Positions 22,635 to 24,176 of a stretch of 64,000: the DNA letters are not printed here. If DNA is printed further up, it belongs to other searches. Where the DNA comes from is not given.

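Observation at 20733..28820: A tightly coupled operon links a 7-heme cytochrome and dedicated CcsBA to a B12-radical SAM, LuxE-like ligase and ICMT-like methyltransferase module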

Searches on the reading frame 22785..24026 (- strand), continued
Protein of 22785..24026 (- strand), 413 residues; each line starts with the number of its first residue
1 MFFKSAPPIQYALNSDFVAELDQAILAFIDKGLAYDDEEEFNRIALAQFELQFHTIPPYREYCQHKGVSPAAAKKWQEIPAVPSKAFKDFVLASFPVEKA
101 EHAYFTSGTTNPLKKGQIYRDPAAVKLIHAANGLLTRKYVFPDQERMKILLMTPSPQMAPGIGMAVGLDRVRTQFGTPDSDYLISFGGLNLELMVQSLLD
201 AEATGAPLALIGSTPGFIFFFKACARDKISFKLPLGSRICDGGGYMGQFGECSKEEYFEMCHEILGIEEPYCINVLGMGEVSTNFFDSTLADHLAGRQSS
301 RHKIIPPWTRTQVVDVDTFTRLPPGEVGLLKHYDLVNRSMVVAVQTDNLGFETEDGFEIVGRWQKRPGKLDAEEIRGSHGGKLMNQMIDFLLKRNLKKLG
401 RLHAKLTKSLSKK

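Call 47: search_protein_families(library=ncbifam, proteins=[L005:7290-8573:+, L038:11158-12552:+, L001:8565-10004:+, L005:8805-9983:+, L005:11373-12566:-, L005:6717-7238:+, L005:13149-14666:+], max_evalue=0.001)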
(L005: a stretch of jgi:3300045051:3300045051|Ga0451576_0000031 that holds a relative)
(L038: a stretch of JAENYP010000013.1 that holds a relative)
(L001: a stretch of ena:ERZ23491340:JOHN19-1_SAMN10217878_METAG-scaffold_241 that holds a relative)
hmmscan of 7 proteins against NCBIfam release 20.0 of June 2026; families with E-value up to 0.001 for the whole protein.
L005:7290-8573:+ (427 aa): 15 families
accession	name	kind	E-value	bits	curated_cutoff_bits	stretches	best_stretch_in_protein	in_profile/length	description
TIGR04013.1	B12_SAM_MJ_1487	hypoth_equivalog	2.1e-18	66.4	251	1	45-184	43-190/382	TIGR04013 family B12-binding domain/radical SAM domain-containing protein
TIGR04072.2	rSAM_ladder_B12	equivalog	8.3e-17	60.9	360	1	68-314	93-349/443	lipid biosynthesis B12-binding/radical SAM protein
TIGR04014.1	B12_SAM_MJ_0865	equivalog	2.6e-14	52.9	360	1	148-333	163-356/434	methyl-coenzyme M reductase glutamine C-methyltransferase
TIGR04367.1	HpnR_B12_rSAM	equivalog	2.8e-13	49.2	650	1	148-373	189-403/490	hopanoid C-3 methylase HpnR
NF050148.1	rSAM_ApyD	equivalog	3.3e-13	48.9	750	1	128-340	179-398/645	RiPP biosynthesis radical SAM protein ApyD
TIGR03471.1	HpnJ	equivalog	1.8e-12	46.9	577.6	1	147-334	199-386/472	hopanoid biosynthesis associated radical SAM protein HpnJ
TIGR04295.1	B12_rSAM_oligo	hypoth_equivalog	1.4e-07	30.6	400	1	148-186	203-240/422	TIGR04295 family B12-binding domain-containing radical SAM protein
NF038361.1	rSAM_Sden_1168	equivalog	1.8e-07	30.1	575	1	144-261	281-398/560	Sden_1168 family B12-binding radical SAM P-methyltransferase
NF045585.1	rSAM_slr0320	equivalog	5e-07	28.6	775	1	144-199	234-285/511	photosystem II high light acclimation radical SAM protein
TIGR02026.1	BchE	equivalog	1.3e-06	27.6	481.35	1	148-335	197-387/497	magnesium-protoporphyrin IX monomethyl ester anaerobic oxidative cyclase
NF040542.1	rSAM_RCCLKC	equivalog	3.3e-05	23.2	450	1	145-186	180-221/423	arsinothricin biosynthesis radical SAM protein ArsL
NF033070.1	rSAM_AprD4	equivalog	7.6e-05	21.8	500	1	144-333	195-388/456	AprD4 family radical SAM diol-dehydratase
NF040546.1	rSAM_CUAEP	equivalog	8.7e-05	21.4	500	0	145-185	170-211/468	CUAEP/CCAEP-tail radical SAM (seleno)protein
TIGR04385.1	B12_rSAM_cofa1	equivalog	0.00033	20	450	1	147-185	197-235/438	B12 lower ligand biosynthesis radical SAM protein BzaD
NF033712.0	B12_rSAM_KedN5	subfamily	0.00058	18.2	700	0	142-172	192-222/624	KedN5 family methylcobalamin-dependent radical SAM C-methyltransferase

L038:11158-12552:+ (464 aa): 14 families
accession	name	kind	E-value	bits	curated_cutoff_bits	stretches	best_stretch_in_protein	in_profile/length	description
TIGR04013.1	B12_SAM_MJ_1487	hypoth_equivalog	1.4e-22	80.1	251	1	76-217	39-188/382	TIGR04013 family B12-binding domain/radical SAM domain-containing protein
TIGR04072.2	rSAM_ladder_B12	equivalog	5.1e-17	61.6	360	1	107-353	98-352/443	lipid biosynthesis B12-binding/radical SAM protein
TIGR04014.1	B12_SAM_MJ_0865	equivalog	1.2e-12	47.4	360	1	185-369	165-356/434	methyl-coenzyme M reductase glutamine C-methyltransferase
TIGR02026.1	BchE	equivalog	1.9e-10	40.3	481.35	1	186-373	200-389/497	magnesium-protoporphyrin IX monomethyl ester anaerobic oxidative cyclase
TIGR03471.1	HpnJ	equivalog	2.1e-08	33.5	577.6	1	180-372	197-388/472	hopanoid biosynthesis associated radical SAM protein HpnJ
TIGR04367.1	HpnR_B12_rSAM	equivalog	3.3e-08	32.5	650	1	186-369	192-371/490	hopanoid C-3 methylase HpnR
NF038361.1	rSAM_Sden_1168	equivalog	5.8e-08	31.7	575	1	172-370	274-472/560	Sden_1168 family B12-binding radical SAM P-methyltransferase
TIGR04295.1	B12_rSAM_oligo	hypoth_equivalog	1.1e-07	30.9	400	1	185-368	205-381/422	TIGR04295 family B12-binding domain-containing radical SAM protein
TIGR04479.1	bcpD_PhpK_rSAM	subfamily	2e-06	26.5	600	1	185-347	246-406/504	PhpK family radical SAM P-methyltransferase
NF033070.1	rSAM_AprD4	equivalog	5.5e-06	25.5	500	1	187-392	203-411/456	AprD4 family radical SAM diol-dehydratase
NF045585.1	rSAM_slr0320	equivalog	1.1e-05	24.1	775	1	183-220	238-275/511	photosystem II high light acclimation radical SAM protein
TIGR04385.1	B12_rSAM_cofa1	equivalog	3.5e-05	23.2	450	1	185-219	200-234/438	B12 lower ligand biosynthesis radical SAM protein BzaD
NF050148.1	rSAM_ApyD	equivalog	0.00012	20.7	750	0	187-220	206-239/645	RiPP biosynthesis radical SAM protein ApyD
NF033712.0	B12_rSAM_KedN5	subfamily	0.00012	20.4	700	1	177-222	192-237/624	KedN5 family methylcobalamin-dependent radical SAM C-methyltransferase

L001:8565-10004:+ (479 aa): 22 families
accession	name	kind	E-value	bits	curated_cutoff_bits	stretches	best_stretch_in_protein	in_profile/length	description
TIGR02026.1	BchE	equivalog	1.3e-115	387.1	481.35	1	5-454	1-456/497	magnesium-protoporphyrin IX monomethyl ester anaerobic oxidative cyclase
TIGR04367.1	HpnR_B12_rSAM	equivalog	8.2e-42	143.4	650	1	26-401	22-387/490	hopanoid C-3 methylase HpnR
NF050148.1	rSAM_ApyD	equivalog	3.9e-34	118.1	750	1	27-392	26-398/645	RiPP biosynthesis radical SAM protein ApyD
TIGR03471.1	HpnJ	equivalog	9.5e-30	103.9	577.6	1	21-388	29-388/472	hopanoid biosynthesis associated radical SAM protein HpnJ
NF038361.1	rSAM_Sden_1168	equivalog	5e-29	101.3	575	1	5-358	64-444/560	Sden_1168 family B12-binding radical SAM P-methyltransferase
TIGR04072.2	rSAM_ladder_B12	equivalog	4.9e-25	88.1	360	1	26-386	18-371/443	lipid biosynthesis B12-binding/radical SAM protein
TIGR03975.1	rSAM_ocin_1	subfamily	3.5e-24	85.3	281.85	1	57-361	119-426/606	RiPP maturation radical SAM C-methyltransferase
TIGR04385.1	B12_rSAM_cofa1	equivalog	3.2e-23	82.6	450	1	25-361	19-360/438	B12 lower ligand biosynthesis radical SAM protein BzaD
TIGR04479.1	bcpD_PhpK_rSAM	subfamily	7e-23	80.8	600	1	119-390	173-434/504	PhpK family radical SAM P-methyltransferase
TIGR04014.1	B12_SAM_MJ_0865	equivalog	2.4e-21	76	360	1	28-417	13-387/434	methyl-coenzyme M reductase glutamine C-methyltransferase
TIGR04013.1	B12_SAM_MJ_1487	hypoth_equivalog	6.3e-19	68.1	251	2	72-234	49-191/382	TIGR04013 family B12-binding domain/radical SAM domain-containing protein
TIGR04295.1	B12_rSAM_oligo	hypoth_equivalog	2.2e-16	59.6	400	1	24-386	23-383/422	TIGR04295 family B12-binding domain-containing radical SAM protein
TIGR04190.1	B12_SAM_Ta0216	equivalog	3.4e-15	55.7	500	1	26-356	37-385/554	TIGR04190 family B12-binding domain/radical SAM domain protein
NF040542.1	rSAM_RCCLKC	equivalog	1.1e-13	51.2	450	1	68-357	51-342/423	arsinothricin biosynthesis radical SAM protein ArsL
NF033070.1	rSAM_AprD4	equivalog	2.1e-13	50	500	1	173-389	175-392/456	AprD4 family radical SAM diol-dehydratase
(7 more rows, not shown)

L005:8805-9983:+ (392 aa): 1 family
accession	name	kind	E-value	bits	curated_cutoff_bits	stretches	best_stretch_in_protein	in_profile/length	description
NF052244.1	LCFA_lig_LuxE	equivalog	1.4e-06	27.5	550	0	287-335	281-329/367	long-chain-fatty-acid--protein ligase LuxE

L005:11373-12566:- (397 aa): 0 families

L005:6717-7238:+ (173 aa): 0 families

L005:13149-14666:+ (505 aa): 24 families
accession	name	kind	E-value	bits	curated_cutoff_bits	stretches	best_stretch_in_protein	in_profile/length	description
TIGR02026.1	BchE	equivalog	8.5e-119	397.6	481.35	1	5-458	1-458/497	magnesium-protoporphyrin IX monomethyl ester anaerobic oxidative cyclase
TIGR04367.1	HpnR_B12_rSAM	equivalog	8.3e-45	153.2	650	1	27-432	23-415/490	hopanoid C-3 methylase HpnR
NF050148.1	rSAM_ApyD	equivalog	4.8e-40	137.6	750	1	30-364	29-363/645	RiPP biosynthesis radical SAM protein ApyD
NF038361.1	rSAM_Sden_1168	equivalog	5.6e-32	111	575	1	25-367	84-451/560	Sden_1168 family B12-binding radical SAM P-methyltransferase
TIGR04385.1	B12_rSAM_cofa1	equivalog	1e-31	110.6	450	1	26-364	20-361/438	B12 lower ligand biosynthesis radical SAM protein BzaD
TIGR03471.1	HpnJ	equivalog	4.1e-31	108.4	577.6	1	69-389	71-387/472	hopanoid biosynthesis associated radical SAM protein HpnJ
TIGR03975.1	rSAM_ocin_1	subfamily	8.8e-30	103.7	281.85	1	58-449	120-517/606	RiPP maturation radical SAM C-methyltransferase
TIGR04479.1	bcpD_PhpK_rSAM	subfamily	1.8e-28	99.2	600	1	25-384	71-423/504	PhpK family radical SAM P-methyltransferase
TIGR04072.2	rSAM_ladder_B12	equivalog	4.6e-26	91.4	360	1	27-367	19-349/443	lipid biosynthesis B12-binding/radical SAM protein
TIGR04013.1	B12_SAM_MJ_1487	hypoth_equivalog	1.9e-24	86.2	251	2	60-232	36-187/382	TIGR04013 family B12-binding domain/radical SAM domain-containing protein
TIGR04014.1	B12_SAM_MJ_0865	equivalog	8.1e-22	77.6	360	1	27-385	12-354/434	methyl-coenzyme M reductase glutamine C-methyltransferase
NF033712.0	B12_rSAM_KedN5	subfamily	2.4e-19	69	700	1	62-485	58-496/624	KedN5 family methylcobalamin-dependent radical SAM C-methyltransferase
TIGR04190.1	B12_SAM_Ta0216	equivalog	3.6e-18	65.5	500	1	25-366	36-393/554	TIGR04190 family B12-binding domain/radical SAM domain protein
TIGR04295.1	B12_rSAM_oligo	hypoth_equivalog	1.7e-17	63.3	400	1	25-337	24-331/422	TIGR04295 family B12-binding domain-containing radical SAM protein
NF033070.1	rSAM_AprD4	equivalog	3.6e-12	45.9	500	1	170-385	169-386/456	AprD4 family radical SAM diol-dehydratase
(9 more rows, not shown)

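Call 73: search_protein_representatives(protein=window:22785-24026:-)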
Query: 413 residues. Proteins with E-value up to 0.001 (for the whole library): 1846; up to 1e-10: 1053; up to 1e-30: 271. The best 150 are listed.
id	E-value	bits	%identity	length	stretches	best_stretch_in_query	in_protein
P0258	5.8e-127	440.6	54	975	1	10-364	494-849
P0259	1.0e-123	429.9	50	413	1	16-406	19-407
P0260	3.7e-115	401.7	48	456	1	10-365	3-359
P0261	9.4e-112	390.5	53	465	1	10-362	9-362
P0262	1.4e-105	370.1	42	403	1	11-401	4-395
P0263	9.0e-104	364.2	47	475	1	20-371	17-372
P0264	2.5e-95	336.4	47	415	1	20-364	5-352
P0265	2.1e-88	313.6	41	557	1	20-370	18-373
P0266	1.6e-84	300.8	38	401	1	21-402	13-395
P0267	1.4e-83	297.7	42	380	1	13-364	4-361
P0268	5.9e-76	272.6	40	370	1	29-364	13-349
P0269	6.2e-75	269.2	40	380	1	16-364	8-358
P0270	8.6e-73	262.2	38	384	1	19-369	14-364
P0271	3.0e-72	260.4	35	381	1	12-363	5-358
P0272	1.8e-71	257.8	38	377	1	36-364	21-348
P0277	3.5e-69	250.3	37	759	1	21-363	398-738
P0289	1.1e-60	222.3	37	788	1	17-363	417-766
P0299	5.2e-57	210.2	36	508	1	21-364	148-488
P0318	1.2e-51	192.6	32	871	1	26-366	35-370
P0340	7.2e-47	176.8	34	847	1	22-388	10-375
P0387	6.3e-41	157.2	32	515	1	21-352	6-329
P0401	1.7e-39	152.5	31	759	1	23-362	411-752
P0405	2.8e-39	151.8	31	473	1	30-363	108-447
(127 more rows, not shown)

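Call 74: search_protein_families(library=pfam, proteins=[P0258, P0277, P0289, P0401, P0318, P0340, P0299, P0405, P0265, P0387], max_evalue=0.001)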
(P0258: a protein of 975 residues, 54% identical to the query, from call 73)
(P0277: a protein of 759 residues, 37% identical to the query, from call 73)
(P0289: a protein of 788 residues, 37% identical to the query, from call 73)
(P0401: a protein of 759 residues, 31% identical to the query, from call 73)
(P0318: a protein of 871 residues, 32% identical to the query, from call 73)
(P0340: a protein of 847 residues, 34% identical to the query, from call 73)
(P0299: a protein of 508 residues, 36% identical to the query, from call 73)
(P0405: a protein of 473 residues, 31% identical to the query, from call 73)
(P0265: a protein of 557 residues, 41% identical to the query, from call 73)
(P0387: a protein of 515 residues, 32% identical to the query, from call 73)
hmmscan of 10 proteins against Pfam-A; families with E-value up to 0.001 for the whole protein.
P0258 (975 aa): 3 families
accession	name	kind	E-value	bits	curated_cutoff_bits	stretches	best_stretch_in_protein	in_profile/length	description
PF02310.24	B12-binding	-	5.1e-27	94.6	32.1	1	14-133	3-120/121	B12 binding domain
PF04055.27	Radical_SAM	-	7.7e-21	75.4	29.5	1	197-360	2-165/166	Radical SAM superfamily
PF04443.18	LuxE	-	6.1e-15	55.4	24.9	1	519-835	32-352/391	Acyl-protein synthetase, LuxE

P0277 (759 aa): 5 families
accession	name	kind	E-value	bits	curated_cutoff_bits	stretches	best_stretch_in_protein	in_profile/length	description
PF00107.32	ADH_zinc_N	-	5.6e-33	114.1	31.8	1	182-309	1-128/129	Zinc-binding dehydrogenase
PF08240.17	ADH_N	-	4.6e-28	98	23.5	1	31-141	1-103/104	Alcohol dehydrogenase GroES-like domain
PF13602.12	ADH_zinc_N_2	-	3.9e-17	63.9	27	1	214-344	1-134/134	Zinc-binding dehydrogenase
PF04443.18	LuxE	-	3.3e-14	53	24.9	1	417-752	36-388/391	Acyl-protein synthetase, LuxE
PF16912.11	Glu_dehyd_C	-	1.4e-07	31.6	34.9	1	160-304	20-169/211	Glucose dehydrogenase C-terminus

P0289 (788 aa): 5 families
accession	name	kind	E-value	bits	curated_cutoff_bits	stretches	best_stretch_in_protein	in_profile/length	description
PF00107.32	ADH_zinc_N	-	6.9e-27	94.4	31.8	1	177-304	1-128/129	Zinc-binding dehydrogenase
PF08240.17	ADH_N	-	1e-26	93.7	23.5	1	28-137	2-104/104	Alcohol dehydrogenase GroES-like domain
PF04443.18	LuxE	-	4.4e-21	75.6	24.9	1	446-781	44-389/391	Acyl-protein synthetase, LuxE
PF13602.12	ADH_zinc_N_2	-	2e-11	45.4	27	1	227-337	16-132/134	Zinc-binding dehydrogenase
PF00501.34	AMP-binding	-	0.00097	18.5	29.9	0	658-734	306-373/384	AMP-binding enzyme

P0401 (759 aa): 4 families
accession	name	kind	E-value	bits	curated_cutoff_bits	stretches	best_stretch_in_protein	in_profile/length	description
PF08240.17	ADH_N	-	4.7e-24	85.1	23.5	1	6-114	2-103/104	Alcohol dehydrogenase GroES-like domain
PF00107.32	ADH_zinc_N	-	3.4e-13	50.1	31.8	1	162-241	8-87/129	Zinc-binding dehydrogenase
PF04443.18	LuxE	-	2.8e-06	26.9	24.9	1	591-744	203-356/391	Acyl-protein synthetase, LuxE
PF13602.12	ADH_zinc_N_2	-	6.6e-06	27.5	27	1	187-309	1-126/134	Zinc-binding dehydrogenase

P0318 (871 aa): 3 families
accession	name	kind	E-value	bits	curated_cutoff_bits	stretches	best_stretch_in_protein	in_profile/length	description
PF05893.19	LuxC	-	3.8e-67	227.3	21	1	461-866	4-400/401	Acyl-CoA reductase (LuxC)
PF04443.18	LuxE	-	5e-21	75.5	24.9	1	48-381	39-388/391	Acyl-protein synthetase, LuxE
PF00501.34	AMP-binding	-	2.2e-07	30.4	29.9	1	269-336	312-374/384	AMP-binding enzyme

P0340 (847 aa): 3 families
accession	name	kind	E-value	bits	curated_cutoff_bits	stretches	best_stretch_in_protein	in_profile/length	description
PF05893.19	LuxC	-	4.1e-42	144.9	21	1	427-835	3-392/401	Acyl-CoA reductase (LuxC)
PF04443.18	LuxE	-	1.2e-29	103.8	24.9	1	28-374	35-389/391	Acyl-protein synthetase, LuxE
PF00501.34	AMP-binding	-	1.1e-05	24.8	29.9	1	249-321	302-374/384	AMP-binding enzyme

P0299 (508 aa): 4 families
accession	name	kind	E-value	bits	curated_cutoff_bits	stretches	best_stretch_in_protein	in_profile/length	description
PF04443.18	LuxE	-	7.4e-14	51.8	24.9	1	167-501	36-388/391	Acyl-protein synthetase, LuxE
PF13602.12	ADH_zinc_N_2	-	5.6e-12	47.2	27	1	1-102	27-134/134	Zinc-binding dehydrogenase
PF00107.32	ADH_zinc_N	-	3.6e-09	37.1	31.8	1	1-66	62-127/129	Zinc-binding dehydrogenase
PF00501.34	AMP-binding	-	0.00019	20.8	29.9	1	396-454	313-372/384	AMP-binding enzyme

P0405 (473 aa): 1 family
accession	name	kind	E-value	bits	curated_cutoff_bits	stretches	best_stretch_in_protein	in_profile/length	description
PF04443.18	LuxE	-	3.3e-07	30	24.9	1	120-459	39-386/391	Acyl-protein synthetase, LuxE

P0265 (557 aa): 1 family
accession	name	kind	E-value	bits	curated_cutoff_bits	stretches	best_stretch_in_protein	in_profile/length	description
PF04443.18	LuxE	-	5.2e-16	58.9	24.9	1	37-354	35-353/391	Acyl-protein synthetase, LuxE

P0387 (515 aa): 1 family
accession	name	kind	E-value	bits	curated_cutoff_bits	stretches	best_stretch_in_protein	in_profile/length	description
PF04443.18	LuxE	-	4.9e-09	36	24.9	1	11-327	27-352/391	Acyl-protein synthetase, LuxE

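Call 76: list_cluster_members(proteins=[P0258])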
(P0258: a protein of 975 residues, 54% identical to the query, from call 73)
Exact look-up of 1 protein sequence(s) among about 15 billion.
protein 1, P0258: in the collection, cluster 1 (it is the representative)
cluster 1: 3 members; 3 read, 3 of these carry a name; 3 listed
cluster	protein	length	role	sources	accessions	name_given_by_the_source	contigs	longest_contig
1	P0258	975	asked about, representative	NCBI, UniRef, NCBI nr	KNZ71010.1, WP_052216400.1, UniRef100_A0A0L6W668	cobalamin B12-binding domain-containing protein [Thermincola ferriacetica] | Cobalamin B12-binding domain-containing protein n=1 Tax=Thermincola ferriacetica ... | B12-binding domain-containing radical SAM protein [Thermincola ferriacetica]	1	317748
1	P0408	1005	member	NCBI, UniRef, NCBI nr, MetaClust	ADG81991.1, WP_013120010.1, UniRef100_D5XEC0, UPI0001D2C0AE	B12-binding domain-containing radical SAM protein [Thermincola potens] | Cobalamin B12-binding domain protein n=1 Tax=Thermincola potens (strain JR) TaxID=635013 ... | status=active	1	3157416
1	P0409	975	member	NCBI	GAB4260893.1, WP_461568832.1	LuxE/PaaK family acyltransferase [Thermincola ferriacetica]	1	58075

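Call 86: find_encoding_contigs(protein=P0408, flank=10000, max_places=1)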
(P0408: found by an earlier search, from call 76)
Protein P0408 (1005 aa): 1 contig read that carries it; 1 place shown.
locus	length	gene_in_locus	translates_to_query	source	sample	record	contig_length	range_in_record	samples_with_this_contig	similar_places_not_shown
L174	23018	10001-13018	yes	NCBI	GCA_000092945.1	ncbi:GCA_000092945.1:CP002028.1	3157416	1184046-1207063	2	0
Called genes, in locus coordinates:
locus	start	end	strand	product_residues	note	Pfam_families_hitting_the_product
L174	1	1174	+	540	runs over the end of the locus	PF14537:Cytochrom_c3_2 (faint), PF22113:Mtrc-MtrF_II-IV_dom (faint), PF14522:Cytochrome_C7 (weak), PF27226:AF_1845 (weak)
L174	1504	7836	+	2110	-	PF02085:Cytochrom_CIII (faint), PF14537:Cytochrom_c3_2 (faint), PF22113:Mtrc-MtrF_II-IV_dom (weak), PF14522:Cytochrome_C7 (weak), PF22113:Mtrc-MtrF_II-IV_dom (weak)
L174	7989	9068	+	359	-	PF05140:ResB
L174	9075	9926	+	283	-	PF01578:Cytochrom_C_asm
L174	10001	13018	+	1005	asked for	PF02310:B12-binding, PF04055:Radical_SAM, PF04443:LuxE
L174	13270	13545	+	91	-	-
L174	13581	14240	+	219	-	PF01731:Arylesterase (faint), PF08450:SGL (faint), PF24684:Vgb_lyase (faint), PF17170:DUF5128, PF06739:SBBP (faint), PF01436:NHL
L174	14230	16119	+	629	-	PF00041:fn3 (faint), PF09699:Paired_CXXCH_1 (weak), PF14522:Cytochrome_C7 (faint), PF14537:Cytochrom_c3_2 (weak), PF09699:Paired_CXXCH_1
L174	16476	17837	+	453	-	PF05140:ResB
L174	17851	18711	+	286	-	PF01578:Cytochrom_C_asm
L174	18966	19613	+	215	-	PF13241:NAD_binding_7, PF14824:Sirohm_synth_M, PF10414:CysG_dimeriser (weak)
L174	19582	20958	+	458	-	PF05201:GlutR_N, PF01488:Shikimate_DH, PF03807:F420_oxidored (weak), PF00745:GlutR_dimer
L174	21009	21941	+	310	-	PF01379:Porphobil_deam, PF03900:Porphobil_deamC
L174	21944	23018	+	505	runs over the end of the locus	PF00590:TP_methylase, PF02602:HEM4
